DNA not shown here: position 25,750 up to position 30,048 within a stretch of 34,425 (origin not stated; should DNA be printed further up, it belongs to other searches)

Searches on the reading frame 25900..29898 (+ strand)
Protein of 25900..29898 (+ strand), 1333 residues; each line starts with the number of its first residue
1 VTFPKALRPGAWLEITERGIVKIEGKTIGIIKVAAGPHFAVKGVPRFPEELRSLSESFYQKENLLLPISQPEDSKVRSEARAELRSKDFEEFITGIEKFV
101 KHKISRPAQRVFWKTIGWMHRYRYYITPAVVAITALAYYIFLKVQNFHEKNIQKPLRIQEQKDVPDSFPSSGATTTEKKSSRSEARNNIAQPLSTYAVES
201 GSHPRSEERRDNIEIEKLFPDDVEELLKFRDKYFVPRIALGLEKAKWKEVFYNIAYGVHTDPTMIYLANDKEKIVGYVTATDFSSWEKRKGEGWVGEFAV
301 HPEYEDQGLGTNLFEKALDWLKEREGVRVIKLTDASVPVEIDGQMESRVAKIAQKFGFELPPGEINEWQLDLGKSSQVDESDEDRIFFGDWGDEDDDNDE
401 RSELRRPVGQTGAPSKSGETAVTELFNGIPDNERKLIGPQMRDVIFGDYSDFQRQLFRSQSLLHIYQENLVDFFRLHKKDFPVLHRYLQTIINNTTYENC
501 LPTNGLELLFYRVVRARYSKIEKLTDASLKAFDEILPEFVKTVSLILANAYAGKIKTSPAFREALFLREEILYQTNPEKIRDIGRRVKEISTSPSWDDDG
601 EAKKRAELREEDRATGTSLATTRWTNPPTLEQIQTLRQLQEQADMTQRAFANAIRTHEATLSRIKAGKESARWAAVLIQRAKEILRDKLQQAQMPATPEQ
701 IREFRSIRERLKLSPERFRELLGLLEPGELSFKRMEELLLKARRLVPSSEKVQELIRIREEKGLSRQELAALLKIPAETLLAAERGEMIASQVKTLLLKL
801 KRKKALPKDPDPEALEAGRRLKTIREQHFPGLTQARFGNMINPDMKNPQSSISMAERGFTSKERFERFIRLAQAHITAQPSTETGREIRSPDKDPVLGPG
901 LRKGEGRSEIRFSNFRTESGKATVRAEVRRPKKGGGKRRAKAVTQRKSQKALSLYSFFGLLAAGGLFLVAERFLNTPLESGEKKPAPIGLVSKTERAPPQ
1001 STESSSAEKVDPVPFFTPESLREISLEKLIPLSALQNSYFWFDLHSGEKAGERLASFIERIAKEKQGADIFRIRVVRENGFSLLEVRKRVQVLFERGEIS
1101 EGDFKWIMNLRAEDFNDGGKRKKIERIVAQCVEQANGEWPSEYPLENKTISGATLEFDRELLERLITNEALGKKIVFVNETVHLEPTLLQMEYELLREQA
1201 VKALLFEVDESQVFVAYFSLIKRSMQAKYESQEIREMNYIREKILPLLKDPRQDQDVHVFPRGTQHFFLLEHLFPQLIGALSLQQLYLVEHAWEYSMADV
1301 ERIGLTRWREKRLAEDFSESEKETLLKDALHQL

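Call 14: search_protein_families(library=pfam, proteins=[window:25900-29898:+], max_evalue=0.01)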
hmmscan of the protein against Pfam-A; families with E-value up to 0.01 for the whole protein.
window:25900-29898:+ (1333 aa): 7 families
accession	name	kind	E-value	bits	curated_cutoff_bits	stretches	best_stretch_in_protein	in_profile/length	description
PF00583.31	Acetyltransf_1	-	4.7e-13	49.9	20.7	1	251-332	24-98/116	Acetyltransferase (GNAT) family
PF13560.12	HTH_31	-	6.9e-11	42.7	27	1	635-676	5-47/64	Helix-turn-helix domain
PF13508.13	Acetyltransf_7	-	2e-08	34.9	27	1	265-359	5-83/84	Acetyltransferase (GNAT) domain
PF01381.28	HTH_3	-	2.8e-07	30.9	23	1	757-791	3-37/55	Helix-turn-helix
PF13673.13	Acetyltransf_10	-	0.00036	21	23.6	1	263-327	31-86/128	Acetyltransferase (GNAT) domain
PF13527.13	Acetyltransf_9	-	0.0025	18.3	25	1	261-332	39-111/127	Acetyltransferase (GNAT) domain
PF13413.12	HTH_25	-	0.0068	16.6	24.6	1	755-787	2-34/62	Helix-turn-helix domain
